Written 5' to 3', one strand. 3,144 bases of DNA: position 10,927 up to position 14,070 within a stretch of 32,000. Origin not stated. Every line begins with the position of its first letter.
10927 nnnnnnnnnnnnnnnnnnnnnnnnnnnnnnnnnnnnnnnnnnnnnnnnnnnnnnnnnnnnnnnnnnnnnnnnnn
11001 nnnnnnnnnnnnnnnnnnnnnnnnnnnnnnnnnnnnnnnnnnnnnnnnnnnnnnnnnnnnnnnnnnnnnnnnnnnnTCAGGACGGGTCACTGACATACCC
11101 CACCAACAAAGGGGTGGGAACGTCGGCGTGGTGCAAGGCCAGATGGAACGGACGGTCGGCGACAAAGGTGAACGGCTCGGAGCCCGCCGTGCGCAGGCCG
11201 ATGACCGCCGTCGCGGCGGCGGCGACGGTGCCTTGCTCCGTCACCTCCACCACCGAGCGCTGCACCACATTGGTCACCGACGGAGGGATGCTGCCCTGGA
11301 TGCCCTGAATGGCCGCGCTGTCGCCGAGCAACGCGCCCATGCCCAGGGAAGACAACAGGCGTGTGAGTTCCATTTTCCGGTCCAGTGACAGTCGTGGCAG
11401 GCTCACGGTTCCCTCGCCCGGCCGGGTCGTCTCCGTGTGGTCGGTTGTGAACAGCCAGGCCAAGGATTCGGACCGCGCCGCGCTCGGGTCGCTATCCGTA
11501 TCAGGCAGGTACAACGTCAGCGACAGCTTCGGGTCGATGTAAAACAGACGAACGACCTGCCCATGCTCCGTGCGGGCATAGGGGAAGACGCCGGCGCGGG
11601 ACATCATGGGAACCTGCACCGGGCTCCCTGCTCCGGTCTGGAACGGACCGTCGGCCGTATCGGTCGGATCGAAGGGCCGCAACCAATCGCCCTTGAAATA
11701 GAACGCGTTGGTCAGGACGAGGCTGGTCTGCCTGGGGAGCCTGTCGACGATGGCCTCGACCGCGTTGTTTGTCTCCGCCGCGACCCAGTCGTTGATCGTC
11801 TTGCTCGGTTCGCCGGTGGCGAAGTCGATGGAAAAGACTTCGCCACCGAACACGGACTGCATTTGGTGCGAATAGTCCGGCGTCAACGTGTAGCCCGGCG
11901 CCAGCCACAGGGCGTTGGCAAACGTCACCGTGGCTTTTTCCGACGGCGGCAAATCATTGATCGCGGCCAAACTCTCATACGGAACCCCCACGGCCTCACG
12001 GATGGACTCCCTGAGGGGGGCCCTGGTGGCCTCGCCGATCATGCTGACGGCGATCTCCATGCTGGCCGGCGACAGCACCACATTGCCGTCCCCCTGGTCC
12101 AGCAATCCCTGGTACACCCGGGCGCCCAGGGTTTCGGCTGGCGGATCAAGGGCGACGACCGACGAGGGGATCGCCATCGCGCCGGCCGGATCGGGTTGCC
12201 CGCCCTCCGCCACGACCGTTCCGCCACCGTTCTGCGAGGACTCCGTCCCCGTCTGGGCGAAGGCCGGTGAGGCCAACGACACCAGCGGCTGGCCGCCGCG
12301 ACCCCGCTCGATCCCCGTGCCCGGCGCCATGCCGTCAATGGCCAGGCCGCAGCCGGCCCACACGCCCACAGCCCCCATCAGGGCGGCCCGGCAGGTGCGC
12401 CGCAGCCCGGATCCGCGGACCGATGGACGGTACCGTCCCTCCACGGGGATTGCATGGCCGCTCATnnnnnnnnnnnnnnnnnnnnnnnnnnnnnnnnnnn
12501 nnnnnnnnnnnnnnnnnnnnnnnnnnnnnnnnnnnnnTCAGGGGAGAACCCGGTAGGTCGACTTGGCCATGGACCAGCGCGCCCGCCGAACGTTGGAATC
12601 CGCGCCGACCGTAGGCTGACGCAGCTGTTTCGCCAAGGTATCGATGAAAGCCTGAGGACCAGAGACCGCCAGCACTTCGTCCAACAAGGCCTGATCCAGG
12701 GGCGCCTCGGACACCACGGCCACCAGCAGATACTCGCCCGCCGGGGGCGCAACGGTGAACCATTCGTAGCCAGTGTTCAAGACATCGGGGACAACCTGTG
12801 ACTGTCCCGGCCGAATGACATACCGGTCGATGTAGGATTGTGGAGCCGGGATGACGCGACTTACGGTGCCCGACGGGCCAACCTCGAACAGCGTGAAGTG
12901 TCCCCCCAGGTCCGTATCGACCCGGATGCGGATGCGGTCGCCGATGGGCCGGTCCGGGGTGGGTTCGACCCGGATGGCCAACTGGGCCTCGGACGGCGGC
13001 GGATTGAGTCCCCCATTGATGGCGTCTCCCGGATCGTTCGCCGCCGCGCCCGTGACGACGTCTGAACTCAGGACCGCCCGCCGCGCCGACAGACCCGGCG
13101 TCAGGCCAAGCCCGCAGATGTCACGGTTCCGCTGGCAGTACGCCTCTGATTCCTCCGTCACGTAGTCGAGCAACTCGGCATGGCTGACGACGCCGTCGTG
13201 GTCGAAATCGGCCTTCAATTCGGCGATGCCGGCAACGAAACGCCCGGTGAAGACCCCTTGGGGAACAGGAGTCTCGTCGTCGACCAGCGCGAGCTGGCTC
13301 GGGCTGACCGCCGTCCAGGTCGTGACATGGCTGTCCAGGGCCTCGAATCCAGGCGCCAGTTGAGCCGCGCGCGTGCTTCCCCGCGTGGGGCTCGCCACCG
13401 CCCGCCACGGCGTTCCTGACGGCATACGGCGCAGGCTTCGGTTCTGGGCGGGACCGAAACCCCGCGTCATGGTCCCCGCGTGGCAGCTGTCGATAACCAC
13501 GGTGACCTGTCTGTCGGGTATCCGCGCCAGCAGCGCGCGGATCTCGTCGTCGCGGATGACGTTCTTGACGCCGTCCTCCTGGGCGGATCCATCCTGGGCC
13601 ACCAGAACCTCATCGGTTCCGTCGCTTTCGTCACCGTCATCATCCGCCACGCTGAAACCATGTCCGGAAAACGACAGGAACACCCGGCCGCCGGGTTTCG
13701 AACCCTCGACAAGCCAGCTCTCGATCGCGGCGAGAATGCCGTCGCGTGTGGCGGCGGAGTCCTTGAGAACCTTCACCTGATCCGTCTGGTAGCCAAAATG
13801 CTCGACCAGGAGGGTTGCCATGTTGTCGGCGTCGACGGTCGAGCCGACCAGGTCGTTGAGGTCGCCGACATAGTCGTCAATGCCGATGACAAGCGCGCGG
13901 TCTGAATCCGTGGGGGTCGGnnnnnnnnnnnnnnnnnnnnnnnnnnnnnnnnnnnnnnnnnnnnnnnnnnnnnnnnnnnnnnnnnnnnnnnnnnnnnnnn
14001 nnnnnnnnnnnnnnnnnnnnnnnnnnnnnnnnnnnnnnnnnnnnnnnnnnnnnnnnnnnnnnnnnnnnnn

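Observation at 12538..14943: Single polypeptide fusing a trypsin-like S1 protease to a caspase-like C14 protease, with a Ca-binding-like loop and a DUF4384-like tail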

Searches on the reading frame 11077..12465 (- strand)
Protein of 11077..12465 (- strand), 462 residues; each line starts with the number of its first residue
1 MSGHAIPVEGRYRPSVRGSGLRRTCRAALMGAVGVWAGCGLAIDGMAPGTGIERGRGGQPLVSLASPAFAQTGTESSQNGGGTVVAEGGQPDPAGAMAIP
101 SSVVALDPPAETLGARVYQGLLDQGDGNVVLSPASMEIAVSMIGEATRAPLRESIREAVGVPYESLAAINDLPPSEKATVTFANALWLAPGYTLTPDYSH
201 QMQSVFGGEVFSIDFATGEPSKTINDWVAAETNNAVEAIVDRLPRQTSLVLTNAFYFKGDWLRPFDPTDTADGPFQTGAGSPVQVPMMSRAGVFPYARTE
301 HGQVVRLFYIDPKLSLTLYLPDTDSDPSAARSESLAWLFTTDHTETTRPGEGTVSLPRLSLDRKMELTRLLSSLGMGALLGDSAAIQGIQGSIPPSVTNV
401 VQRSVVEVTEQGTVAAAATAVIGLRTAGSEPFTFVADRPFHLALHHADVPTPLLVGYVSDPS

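Call 3: search_protein_families(library=pfam, proteins=[window:11077-12465:-], max_evalue=0.01)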
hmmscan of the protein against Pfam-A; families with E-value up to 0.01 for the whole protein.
window:11077-12465:- (462 aa): 1 family
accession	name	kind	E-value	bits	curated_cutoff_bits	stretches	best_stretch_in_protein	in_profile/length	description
PF00079.25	Serpin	-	2.1e-75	254.7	27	1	112-461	5-370/370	Serpin (serine protease inhibitor)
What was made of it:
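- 11077..12465 (-): Downstream serpin (462 aa), exported, with an inhibitory-type hinge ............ and reactive-loop Arg R425 (window 11191-11193). Pfam Serpin 2.1e-75 (call 3).
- On Inhibitory serpin (the neighbouring gene 11077..12465): PF00079 at 2.1e-75 over profile 5-370/370 (call 3).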

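Call 33: search_protein_families(library=padloc, proteins=[window:11077-12465:-], max_evalue=0.001)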
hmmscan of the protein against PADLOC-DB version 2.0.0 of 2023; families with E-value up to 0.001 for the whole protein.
window:11077-12465:- (462 aa): 0 families

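Call 56: search_solved_structures(query=window:11077-12465:-, max_evalue=1e-20, show_alignments=3)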
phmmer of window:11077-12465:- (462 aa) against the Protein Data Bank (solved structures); distinct sequences matched with E-value up to 1e-20: 135 (the best 60 are shown).
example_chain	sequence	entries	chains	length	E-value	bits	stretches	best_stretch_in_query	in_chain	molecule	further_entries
5cdx_A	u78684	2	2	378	1.4e-36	129.8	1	124-460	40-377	Conserpin | Conserpin in the latent state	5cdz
6ee5_A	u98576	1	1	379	3.4e-36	128.5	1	124-460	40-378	Conserpin-AATRCL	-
5ce0_A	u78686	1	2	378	5e-36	127.9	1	124-460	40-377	Native conserpin with Z-variant (E342K)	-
7pmu_A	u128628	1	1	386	2.3e-35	125.8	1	162-457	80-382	Serpin-8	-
4ga7_A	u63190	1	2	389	1.8e-33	119.5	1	126-461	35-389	Leukocyte elastase inhibitor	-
4p0f_A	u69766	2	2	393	2.8e-33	118.9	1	116-450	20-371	Serine protease inhibitor 4, isoform B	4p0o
1hle_A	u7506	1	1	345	6.7e-32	114.3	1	125-420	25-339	HORSE LEUKOCYTE ELASTASE INHIBITOR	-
5ncs_A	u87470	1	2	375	7.2e-32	114.2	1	126-459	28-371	Serpin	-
3drm_A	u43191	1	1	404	1e-31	113.7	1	116-461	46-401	Alpha-1-antitrypsin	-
3nda_A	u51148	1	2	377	5.4e-31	111.3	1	113-457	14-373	Serpin-2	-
1psi_A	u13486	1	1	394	5.9e-31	111.2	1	116-461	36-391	ALPHA=1=-ANTITRYPSIN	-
6i4v_A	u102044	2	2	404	6.7e-31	111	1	116-461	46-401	Alpha-1-antitrypsin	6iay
6i7u_A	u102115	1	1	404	7.2e-31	110.9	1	116-461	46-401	Alpha-1-antitrypsin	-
7npk_A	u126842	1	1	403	7.8e-31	110.8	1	116-461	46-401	Alpha-1-antitrypsin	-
1yxa_A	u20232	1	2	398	7.8e-31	110.8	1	121-455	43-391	serine (or cysteine) proteinase inhibitor, clade A, member 3N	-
1d5s_A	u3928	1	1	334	9.7e-29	103.9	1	116-418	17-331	P1-ARG ANTITRYPSIN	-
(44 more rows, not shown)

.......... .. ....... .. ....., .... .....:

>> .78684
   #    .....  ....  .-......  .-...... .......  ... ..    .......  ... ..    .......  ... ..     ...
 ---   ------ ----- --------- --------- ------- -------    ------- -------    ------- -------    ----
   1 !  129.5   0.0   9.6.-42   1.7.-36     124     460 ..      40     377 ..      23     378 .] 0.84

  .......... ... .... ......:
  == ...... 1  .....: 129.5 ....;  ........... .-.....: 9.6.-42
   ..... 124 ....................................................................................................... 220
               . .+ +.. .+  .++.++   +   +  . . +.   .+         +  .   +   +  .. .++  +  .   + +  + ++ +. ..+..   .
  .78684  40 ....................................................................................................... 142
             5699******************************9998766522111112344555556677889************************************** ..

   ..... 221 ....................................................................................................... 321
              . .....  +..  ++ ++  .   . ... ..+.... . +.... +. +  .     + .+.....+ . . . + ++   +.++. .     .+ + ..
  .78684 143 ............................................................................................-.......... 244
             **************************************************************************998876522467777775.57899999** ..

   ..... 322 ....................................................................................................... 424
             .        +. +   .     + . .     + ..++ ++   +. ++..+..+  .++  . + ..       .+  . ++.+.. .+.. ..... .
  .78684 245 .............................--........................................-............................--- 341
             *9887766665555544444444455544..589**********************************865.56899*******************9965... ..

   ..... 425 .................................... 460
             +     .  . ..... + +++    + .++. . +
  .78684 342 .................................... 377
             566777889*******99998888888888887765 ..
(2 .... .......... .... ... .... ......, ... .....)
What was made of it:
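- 11077..12465 (-): PDB serpins match at 1e-36 (call 56).
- On Inhibitory serpin (the neighbouring gene 11077..12465): The P1 or P2 register is ambiguous by one residue (call 56).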

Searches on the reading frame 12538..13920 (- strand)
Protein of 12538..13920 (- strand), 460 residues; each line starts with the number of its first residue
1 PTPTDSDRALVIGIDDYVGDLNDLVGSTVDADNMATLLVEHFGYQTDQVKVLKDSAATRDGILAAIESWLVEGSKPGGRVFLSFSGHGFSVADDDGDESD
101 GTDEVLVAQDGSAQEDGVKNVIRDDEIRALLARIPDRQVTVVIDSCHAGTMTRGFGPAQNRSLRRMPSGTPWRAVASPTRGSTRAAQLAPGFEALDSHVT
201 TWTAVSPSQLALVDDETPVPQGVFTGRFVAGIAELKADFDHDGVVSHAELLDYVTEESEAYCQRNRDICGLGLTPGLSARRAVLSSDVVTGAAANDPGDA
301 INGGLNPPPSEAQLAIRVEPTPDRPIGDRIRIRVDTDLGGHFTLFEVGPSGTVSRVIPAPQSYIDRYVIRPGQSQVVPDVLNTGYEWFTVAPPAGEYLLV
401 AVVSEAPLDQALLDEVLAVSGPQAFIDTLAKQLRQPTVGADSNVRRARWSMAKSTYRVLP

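Call 18: search_solved_structures(query=window:12538-13920:-, max_evalue=1, show_alignments=3)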
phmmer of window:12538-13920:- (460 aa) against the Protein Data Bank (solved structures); distinct sequences matched with E-value up to 1: 15.
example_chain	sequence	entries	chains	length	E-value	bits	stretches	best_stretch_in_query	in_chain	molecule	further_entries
4f6o_A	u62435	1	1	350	1.2e-19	73.8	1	6-151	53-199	Metacaspase-1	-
4f6p_A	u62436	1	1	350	2.2e-18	69.6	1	6-151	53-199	Metacaspase-1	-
7qp0_A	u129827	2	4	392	1.1e-16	64.1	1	6-152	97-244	Metacaspase-1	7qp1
6w8s_A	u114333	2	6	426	3.1e-10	42.8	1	8-151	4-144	Metacaspase-4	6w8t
3bij_A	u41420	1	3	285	3e-09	39.5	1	19-153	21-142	Uncharacterized protein GSU0716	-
6w8r_A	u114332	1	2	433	5.9e-09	38.5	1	8-151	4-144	Metacaspase-4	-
4afr_A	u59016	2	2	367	6e-09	38.5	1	1-151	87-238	METACASPASE | METACASPASE MCA2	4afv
4afp_A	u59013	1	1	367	1.5e-08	37.2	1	1-151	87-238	METACASPASE MCA2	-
4af8_A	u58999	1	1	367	1.5e-08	37.2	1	1-151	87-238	METACASPASE MCA2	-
8a53_A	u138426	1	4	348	0.00048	22.3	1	10-153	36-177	Metacaspase-9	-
9n3d_A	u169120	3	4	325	0.0011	21.2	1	10-153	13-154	Metacaspase-9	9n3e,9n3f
7r9b_A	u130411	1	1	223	0.0071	18.5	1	205-312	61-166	Triosephosphate isomerase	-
2z8r_A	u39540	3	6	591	0.13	14.3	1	55-107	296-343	YesW protein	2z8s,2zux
2zuy_A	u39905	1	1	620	0.13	14.3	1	20-107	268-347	YesX protein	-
4g1k_A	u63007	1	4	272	0.24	13.4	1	217-320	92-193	Triosephosphate isomerase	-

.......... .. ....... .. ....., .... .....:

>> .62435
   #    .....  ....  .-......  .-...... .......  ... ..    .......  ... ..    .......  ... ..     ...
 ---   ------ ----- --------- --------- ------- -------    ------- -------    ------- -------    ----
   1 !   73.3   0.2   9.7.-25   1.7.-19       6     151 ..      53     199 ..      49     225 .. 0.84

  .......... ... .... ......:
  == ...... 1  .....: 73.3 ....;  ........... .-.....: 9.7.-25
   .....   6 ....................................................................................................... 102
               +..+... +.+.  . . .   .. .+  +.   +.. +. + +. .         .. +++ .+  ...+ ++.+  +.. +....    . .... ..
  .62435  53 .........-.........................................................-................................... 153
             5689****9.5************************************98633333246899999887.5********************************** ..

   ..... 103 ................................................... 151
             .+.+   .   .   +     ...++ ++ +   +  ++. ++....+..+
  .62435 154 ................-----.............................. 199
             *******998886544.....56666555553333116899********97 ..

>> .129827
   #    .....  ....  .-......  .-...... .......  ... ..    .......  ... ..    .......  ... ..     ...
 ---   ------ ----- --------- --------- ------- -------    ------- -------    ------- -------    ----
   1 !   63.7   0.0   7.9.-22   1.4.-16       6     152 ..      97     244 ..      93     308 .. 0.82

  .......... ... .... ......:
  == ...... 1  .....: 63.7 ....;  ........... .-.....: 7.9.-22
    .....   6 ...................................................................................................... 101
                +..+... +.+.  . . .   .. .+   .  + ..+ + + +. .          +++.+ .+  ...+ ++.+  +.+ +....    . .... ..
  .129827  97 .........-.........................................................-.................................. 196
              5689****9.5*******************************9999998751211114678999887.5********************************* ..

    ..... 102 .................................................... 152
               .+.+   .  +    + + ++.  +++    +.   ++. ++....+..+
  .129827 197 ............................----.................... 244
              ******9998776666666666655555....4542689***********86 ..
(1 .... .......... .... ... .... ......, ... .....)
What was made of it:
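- Checked: The alignment to yeast and Candida metacaspase-1 places the His/Cys dyad in register (call 18).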
